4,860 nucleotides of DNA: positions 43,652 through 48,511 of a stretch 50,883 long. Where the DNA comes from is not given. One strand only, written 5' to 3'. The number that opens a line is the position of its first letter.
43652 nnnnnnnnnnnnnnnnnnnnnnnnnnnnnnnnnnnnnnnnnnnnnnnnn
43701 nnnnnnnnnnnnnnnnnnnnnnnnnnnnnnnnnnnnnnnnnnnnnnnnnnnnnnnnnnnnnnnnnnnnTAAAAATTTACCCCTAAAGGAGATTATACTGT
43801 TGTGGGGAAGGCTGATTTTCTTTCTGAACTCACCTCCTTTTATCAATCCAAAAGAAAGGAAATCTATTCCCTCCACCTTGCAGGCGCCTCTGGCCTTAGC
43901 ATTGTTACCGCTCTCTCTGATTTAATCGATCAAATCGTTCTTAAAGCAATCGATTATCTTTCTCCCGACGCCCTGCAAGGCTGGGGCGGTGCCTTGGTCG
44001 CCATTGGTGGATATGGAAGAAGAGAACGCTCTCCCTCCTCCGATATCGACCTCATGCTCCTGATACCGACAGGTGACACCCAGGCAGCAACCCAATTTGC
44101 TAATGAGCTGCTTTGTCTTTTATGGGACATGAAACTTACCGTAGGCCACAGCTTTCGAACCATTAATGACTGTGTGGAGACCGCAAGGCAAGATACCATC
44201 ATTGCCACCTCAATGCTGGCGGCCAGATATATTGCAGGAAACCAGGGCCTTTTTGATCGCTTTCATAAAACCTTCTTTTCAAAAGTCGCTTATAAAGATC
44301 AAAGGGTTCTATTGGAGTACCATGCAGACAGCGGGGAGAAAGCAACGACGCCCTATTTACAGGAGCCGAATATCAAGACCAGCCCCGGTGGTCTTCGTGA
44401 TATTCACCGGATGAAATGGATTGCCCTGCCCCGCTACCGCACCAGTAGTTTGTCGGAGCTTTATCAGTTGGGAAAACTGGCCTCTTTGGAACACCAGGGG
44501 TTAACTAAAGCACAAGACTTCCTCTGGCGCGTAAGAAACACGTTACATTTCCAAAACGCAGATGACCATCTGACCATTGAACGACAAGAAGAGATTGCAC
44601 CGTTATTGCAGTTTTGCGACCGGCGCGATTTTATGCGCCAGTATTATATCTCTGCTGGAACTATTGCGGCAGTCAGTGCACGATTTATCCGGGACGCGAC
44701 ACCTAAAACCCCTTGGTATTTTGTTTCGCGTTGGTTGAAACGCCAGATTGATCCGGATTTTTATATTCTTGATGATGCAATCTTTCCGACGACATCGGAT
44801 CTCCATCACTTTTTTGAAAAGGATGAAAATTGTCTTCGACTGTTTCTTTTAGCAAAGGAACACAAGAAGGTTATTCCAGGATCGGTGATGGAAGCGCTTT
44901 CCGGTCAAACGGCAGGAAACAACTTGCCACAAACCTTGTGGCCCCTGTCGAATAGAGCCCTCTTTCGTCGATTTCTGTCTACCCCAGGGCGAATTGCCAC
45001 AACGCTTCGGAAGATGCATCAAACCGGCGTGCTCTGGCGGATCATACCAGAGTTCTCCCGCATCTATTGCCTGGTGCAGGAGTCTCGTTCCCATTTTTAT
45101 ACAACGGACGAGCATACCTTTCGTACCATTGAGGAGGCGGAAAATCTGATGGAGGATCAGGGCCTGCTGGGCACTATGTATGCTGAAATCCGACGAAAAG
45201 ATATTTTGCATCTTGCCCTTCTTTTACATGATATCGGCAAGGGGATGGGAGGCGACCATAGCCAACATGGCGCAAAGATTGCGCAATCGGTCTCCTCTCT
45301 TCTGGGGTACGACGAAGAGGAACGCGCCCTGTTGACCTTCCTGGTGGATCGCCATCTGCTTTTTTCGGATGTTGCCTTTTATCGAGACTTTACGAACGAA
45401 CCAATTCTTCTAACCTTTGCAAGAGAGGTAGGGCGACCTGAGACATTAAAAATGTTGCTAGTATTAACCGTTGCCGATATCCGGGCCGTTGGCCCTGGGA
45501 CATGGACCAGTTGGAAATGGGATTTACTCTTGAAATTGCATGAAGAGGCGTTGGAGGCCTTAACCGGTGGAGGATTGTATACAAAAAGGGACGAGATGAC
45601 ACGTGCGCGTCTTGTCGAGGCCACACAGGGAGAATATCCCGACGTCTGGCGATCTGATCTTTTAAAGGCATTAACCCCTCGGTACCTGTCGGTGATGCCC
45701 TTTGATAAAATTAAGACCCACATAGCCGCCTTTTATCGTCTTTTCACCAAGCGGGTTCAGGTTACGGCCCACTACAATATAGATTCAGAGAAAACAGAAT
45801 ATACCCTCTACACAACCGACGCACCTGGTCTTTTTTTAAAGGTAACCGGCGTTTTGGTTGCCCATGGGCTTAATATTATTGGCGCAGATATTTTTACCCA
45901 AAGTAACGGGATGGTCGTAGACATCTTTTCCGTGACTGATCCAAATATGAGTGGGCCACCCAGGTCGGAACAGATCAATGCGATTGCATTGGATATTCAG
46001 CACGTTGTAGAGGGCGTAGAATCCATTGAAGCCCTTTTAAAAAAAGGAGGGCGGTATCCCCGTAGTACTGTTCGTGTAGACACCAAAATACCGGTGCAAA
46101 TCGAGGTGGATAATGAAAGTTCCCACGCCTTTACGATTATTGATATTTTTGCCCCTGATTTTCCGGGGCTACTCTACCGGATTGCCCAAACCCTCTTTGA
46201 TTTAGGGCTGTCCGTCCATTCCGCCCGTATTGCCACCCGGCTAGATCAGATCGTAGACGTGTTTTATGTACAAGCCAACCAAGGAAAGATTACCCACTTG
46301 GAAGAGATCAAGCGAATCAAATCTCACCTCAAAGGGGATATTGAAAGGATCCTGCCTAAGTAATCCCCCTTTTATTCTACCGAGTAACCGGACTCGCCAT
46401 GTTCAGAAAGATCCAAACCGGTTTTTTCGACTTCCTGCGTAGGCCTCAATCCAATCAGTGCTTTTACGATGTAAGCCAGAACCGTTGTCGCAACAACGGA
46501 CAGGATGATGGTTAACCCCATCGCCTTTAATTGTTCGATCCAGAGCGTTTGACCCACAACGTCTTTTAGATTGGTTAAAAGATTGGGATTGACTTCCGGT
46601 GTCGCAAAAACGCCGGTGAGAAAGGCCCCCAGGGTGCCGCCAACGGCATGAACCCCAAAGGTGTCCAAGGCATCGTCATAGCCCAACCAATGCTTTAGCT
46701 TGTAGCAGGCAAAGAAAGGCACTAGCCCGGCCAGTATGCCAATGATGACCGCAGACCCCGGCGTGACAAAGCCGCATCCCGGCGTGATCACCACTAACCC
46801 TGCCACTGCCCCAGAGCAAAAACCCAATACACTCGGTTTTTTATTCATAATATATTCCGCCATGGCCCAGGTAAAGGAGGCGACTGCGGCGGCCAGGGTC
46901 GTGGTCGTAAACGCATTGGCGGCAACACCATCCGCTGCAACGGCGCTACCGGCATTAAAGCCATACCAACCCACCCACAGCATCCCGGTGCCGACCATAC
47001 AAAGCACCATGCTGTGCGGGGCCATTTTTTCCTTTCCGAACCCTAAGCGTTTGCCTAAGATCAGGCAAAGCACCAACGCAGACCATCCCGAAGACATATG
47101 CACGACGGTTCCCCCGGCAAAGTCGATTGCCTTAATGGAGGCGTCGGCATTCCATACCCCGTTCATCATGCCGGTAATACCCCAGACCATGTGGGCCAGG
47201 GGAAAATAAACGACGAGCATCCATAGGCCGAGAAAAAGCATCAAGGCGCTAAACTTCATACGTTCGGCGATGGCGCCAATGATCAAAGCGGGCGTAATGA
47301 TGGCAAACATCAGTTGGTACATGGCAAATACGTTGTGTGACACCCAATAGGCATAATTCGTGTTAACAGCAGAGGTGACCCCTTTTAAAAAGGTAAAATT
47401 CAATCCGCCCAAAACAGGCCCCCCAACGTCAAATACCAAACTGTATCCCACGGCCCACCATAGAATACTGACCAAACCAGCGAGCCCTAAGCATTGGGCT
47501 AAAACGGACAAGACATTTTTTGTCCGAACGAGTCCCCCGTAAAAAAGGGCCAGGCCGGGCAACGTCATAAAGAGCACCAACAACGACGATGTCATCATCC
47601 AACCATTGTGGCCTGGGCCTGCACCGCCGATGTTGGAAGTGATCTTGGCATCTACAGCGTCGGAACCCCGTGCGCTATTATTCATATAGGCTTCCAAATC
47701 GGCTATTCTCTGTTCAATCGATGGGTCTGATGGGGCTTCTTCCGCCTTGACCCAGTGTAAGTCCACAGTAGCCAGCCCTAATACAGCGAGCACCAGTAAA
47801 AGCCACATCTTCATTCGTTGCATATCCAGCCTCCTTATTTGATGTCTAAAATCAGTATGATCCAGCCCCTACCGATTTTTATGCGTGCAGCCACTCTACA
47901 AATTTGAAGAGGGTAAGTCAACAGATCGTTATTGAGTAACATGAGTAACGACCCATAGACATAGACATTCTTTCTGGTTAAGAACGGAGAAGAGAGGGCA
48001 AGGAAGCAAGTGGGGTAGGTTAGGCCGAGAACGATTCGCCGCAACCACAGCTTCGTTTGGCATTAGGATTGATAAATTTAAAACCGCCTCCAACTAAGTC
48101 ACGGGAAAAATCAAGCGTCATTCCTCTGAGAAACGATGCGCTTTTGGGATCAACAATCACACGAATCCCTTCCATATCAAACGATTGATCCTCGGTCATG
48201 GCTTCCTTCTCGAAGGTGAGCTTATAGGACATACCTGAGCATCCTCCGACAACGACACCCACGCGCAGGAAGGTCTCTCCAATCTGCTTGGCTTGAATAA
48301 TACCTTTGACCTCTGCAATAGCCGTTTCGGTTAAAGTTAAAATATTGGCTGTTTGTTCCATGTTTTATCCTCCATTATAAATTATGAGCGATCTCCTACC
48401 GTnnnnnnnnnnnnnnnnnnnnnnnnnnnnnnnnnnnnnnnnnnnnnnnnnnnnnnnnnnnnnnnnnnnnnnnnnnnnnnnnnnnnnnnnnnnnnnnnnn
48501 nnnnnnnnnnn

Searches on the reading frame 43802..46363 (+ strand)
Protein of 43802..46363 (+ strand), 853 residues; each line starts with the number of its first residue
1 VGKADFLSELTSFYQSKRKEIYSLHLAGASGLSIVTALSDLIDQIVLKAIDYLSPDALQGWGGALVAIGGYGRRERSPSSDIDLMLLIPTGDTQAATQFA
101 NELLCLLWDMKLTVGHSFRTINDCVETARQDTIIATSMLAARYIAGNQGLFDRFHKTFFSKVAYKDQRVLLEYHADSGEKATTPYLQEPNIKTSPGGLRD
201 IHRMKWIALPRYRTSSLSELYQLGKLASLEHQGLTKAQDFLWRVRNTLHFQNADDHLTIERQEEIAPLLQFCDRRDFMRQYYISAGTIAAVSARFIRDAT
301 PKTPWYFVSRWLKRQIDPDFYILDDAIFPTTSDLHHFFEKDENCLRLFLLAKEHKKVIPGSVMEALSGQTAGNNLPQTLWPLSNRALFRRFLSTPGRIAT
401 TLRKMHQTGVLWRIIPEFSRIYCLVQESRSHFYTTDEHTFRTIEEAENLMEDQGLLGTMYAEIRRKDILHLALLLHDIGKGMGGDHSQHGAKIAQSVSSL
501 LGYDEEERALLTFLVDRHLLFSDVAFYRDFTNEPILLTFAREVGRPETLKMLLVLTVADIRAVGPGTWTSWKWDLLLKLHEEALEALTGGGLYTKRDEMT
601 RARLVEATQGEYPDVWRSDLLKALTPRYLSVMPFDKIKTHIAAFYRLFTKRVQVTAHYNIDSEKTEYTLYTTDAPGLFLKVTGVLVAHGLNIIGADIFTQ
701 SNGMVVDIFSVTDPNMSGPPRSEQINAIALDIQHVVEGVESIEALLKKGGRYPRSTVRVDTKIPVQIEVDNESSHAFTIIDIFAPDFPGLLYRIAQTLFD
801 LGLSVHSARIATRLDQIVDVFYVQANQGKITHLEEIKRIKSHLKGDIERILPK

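Call 24: search_protein_families(library=ncbifam, proteins=[window:43802-46363:+])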
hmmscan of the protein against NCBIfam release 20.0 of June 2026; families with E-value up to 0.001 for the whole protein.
window:43802-46363:+ (853 aa): 9 families
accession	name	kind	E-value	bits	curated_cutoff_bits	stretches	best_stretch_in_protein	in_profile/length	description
TIGR01693.1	UTase_glnD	equivalog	1.1e-180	602.9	519.4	1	25-847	8-849/850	[protein-PII] uridylyltransferase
NF003467.0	PRK05092.1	equivalog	1.1e-171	572.8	959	1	5-847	47-923/940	[protein-PII] uridylyltransferase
NF002837.0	PRK03059.1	equivalog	1.2e-123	414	1010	1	12-829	16-839/857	[protein-PII] uridylyltransferase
NF003448.0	PRK05007.1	equivalog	2.1e-123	413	1255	1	27-844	47-875/884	bifunctional uridylyltransferase/uridylyl-removing protein GlnD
NF001366.0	PRK00275.1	equivalog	5.1e-113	378.8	1299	1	33-829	51-866/895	[protein-PII] uridylyltransferase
NF002487.0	PRK01759.1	equivalog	7.2e-111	371.8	890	1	63-846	65-860/862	bifunctional uridylyltransferase/uridylyl-removing protein GlnD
NF002895.0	PRK03381.1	equivalog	4.2e-107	359.1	631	1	33-839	31-769/782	[protein-PII] uridylyltransferase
NF003347.0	PRK04374.1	equivalog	3.5e-65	220.7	1567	1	62-826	72-845/869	[protein-PII] uridylyltransferase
NF001265.0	PRK00227.1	equivalog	1.1e-44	152.7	799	1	62-587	27-524/693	[protein-PII] uridylyltransferase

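Call 25: find_related_loci(query=window:43802-46363:+, collection=genome_contigs, flank=10000)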
Query window:43802-46363:+ (853 aa) in genome_contigs; peptide patterns used: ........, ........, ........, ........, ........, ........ (x = any residue, [..] = any of these).
61 stretches matched a pattern; 1 encode a relative of the query (tblastn E <= 1e-3); 1 distinct loci.
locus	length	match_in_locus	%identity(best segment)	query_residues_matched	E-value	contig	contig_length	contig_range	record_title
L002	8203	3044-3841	23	611-840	8e-10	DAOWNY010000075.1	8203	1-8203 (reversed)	MAG TPA_asm: Deltaproteobacteria bacterium isolate CSMAG_3040 CSMAG_3040_k141_1491569_length_8203_cov_137.2129, whole ge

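Call 26: find_homologous_proteins(query=window:43802-46363:+, max_evalue=1e-30)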
Query window:43802-46363:+ (853 aa): 5059 proteins with E <= 1e-30 among 8000 candidates; the best 120 are listed.
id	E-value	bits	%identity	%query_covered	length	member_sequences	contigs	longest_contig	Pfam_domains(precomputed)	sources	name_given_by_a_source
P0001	0.0e+0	1945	100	100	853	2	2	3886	PF27444.1,PF08335.17,PF01966.29,PF24931.2,PF01842.32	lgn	-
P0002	0.0e+0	1697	88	100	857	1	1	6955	PF27444.1,PF08335.17,PF01966.29,PF24931.2,PF26956.1,PF01842.32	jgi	jgi:[protein-PII] uridylyltransferase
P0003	0.0e+0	1178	64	99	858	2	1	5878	PF27444.1,PF08335.17,PF01966.29,PF24931.2,PF26956.1,PF01842.32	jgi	-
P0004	1.4e-287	974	54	100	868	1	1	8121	PF27444.1,PF08335.17,PF01966.29,PF24931.2,PF26956.1,PF01842.32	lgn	-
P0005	1.4e-286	971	54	99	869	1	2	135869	PF27444.1,PF08335.17,PF01966.29,PF24931.2,PF01842.32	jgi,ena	-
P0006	2.1e-284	964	53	100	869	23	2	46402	PF27444.1,PF08335.17,PF01966.29,PF24931.2,PF01842.32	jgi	-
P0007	9.2e-284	962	53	99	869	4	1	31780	PF08335.17,PF01966.29,PF24931.2,PF01842.32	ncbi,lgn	ncbi:MAG: [protein-PII] uridylyltransferase [Candidatus Manganitrophaceae bacterium]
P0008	1.4e-283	961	54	100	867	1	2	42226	PF27444.1,PF08335.17,PF01966.29,PF24931.2,PF01842.32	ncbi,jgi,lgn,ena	-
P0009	4.9e-279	946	54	99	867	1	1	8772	PF27444.1,PF08335.17,PF01966.29,PF24931.2,PF01842.32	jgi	jgi:[protein-PII] uridylyltransferase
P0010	1.4e-278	945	53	99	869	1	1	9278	PF27444.1,PF08335.17,PF01966.29,PF24931.2,PF01842.32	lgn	-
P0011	3.3e-278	943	52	99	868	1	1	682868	PF27444.1,PF08335.17,PF01966.29,PF24931.2,PF01842.32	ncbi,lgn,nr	ncbi:MAG: [protein-PII] uridylyltransferase [Nitrospirae bacterium]|nr:[protein-PII] uridylyltransfe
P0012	5.4e-277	939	53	100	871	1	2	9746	PF27444.1,PF08335.17,PF01966.29,PF24931.2,PF01842.32,PF03445.20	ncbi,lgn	-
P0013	7.7e-275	932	53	100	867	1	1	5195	PF27444.1,PF08335.17,PF01966.29,PF24931.2,PF01842.32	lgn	-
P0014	8.2e-274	929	53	99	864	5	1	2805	PF27444.1,PF08335.17,PF01966.29,PF24931.2,PF01842.32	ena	-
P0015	6.3e-273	926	63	80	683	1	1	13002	PF08335.17,PF01966.29,PF24931.2,PF01842.32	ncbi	-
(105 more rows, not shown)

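Call 28: find_encoding_contigs(protein=P0002, flank=10000, max_places=4)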
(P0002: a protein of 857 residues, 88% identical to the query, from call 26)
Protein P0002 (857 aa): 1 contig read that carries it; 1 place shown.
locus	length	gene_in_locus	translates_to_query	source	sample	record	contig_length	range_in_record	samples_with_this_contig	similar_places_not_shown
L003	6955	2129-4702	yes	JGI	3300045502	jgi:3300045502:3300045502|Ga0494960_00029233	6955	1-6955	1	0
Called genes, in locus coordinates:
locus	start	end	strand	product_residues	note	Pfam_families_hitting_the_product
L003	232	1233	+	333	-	PF08545:ACP_syn_III, PF08541:ACP_syn_III_C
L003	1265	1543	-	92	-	-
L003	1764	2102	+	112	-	PF00543:P-II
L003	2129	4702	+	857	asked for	PF08335:GlnD_UR_UTase, PF27444:GlnD_3rd (weak), PF01966:HD (weak), PF01842:ACT (faint), PF26956:ACT_ACR_D1 (faint), PF24931:ACT_ACR9_3rd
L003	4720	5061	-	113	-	PF01521:Fe-S_biosyn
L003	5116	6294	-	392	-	PF00266:Aminotran_5, PF01212:Beta_elim_lyase (weak), PF01041:DegT_DnrJ_EryC1 (weak)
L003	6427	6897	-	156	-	PF02082:Rrf2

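Call 29: find_encoding_contigs(protein=P0003, flank=10000, max_places=4)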
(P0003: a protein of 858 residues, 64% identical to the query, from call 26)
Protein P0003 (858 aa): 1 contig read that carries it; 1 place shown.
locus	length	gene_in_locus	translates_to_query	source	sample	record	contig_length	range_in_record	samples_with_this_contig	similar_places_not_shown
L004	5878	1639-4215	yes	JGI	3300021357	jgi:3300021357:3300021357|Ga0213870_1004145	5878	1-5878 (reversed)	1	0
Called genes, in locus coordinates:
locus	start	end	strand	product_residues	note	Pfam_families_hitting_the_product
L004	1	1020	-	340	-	?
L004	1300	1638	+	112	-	PF00543:P-II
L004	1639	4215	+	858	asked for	PF08335:GlnD_UR_UTase, PF27444:GlnD_3rd, PF01966:HD (faint), PF01842:ACT (faint), PF26956:ACT_ACR_D1 (faint), PF24931:ACT_ACR9_3rd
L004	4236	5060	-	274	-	PF10099:RskA_C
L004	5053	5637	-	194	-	PF04542:Sigma70_r2, PF08281:Sigma70_r4_2, PF04545:Sigma70_r4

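Call 30: find_encoding_contigs(protein=P0015, flank=10000, max_places=4)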
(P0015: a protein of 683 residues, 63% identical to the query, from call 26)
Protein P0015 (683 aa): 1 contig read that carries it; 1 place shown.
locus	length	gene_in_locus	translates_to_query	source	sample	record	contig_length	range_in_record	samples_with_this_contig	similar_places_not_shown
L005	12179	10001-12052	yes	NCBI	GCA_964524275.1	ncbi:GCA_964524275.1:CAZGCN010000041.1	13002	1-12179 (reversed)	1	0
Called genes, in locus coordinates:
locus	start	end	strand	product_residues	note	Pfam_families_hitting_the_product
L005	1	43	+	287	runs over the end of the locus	?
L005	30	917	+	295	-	PF01040:UbiA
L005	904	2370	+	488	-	PF20695:UbiD_N, PF01977:UbiD, PF20696:UbiD_C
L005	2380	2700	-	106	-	-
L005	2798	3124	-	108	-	-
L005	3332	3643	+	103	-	PF02635:DsrE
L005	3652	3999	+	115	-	-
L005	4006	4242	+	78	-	-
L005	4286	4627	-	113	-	PF01521:Fe-S_biosyn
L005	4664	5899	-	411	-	PF00266:Aminotran_5, PF01212:Beta_elim_lyase (weak), PF01041:DegT_DnrJ_EryC1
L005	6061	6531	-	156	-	PF01475:FUR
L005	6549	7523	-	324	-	PF00348:polyprenyl_synt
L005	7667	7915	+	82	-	-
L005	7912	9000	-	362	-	-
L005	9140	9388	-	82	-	-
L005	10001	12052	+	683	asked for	PF08335:GlnD_UR_UTase, PF01966:HD, PF01842:ACT (weak), PF24931:ACT_ACR9_3rd (weak)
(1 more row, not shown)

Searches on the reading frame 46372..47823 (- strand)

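Call 24: search_protein_families(library=ncbifam, proteins=[window:46372-47823:-])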
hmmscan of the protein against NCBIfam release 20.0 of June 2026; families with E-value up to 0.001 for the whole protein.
window:46372-47823:- (483 aa): 3 families
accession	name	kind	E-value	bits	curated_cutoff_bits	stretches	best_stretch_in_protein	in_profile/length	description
TIGR00836.1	amt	subfamily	1.4e-122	409.6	343.3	1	74-480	3-406/406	ammonium transporter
NF007947.0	PRK10666.1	equivalog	1.1e-110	370.5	657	1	72-481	31-427/428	ammonium transporter AmtB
TIGR03644.1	marine_trans_1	hypoth_equivalog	6.4e-46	156.9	514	1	76-480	8-401/404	probable ammonium transporter, marine subtype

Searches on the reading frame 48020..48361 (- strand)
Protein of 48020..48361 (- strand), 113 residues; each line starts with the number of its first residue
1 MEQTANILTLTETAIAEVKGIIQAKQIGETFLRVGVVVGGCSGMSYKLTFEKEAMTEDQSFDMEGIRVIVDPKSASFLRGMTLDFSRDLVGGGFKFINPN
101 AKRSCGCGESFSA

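Call 109: search_protein_families(library=pfam, proteins=[window:48020-48361:-], max_evalue=0.001)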
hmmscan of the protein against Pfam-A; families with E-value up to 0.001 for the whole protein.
window:48020-48361:- (113 aa): 1 family
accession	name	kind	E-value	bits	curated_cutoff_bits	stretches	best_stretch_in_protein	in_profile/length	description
PF01521.26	Fe-S_biosyn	-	5.6e-20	72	26.3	1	8-109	3-110/110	Iron-sulphur cluster biosynthesis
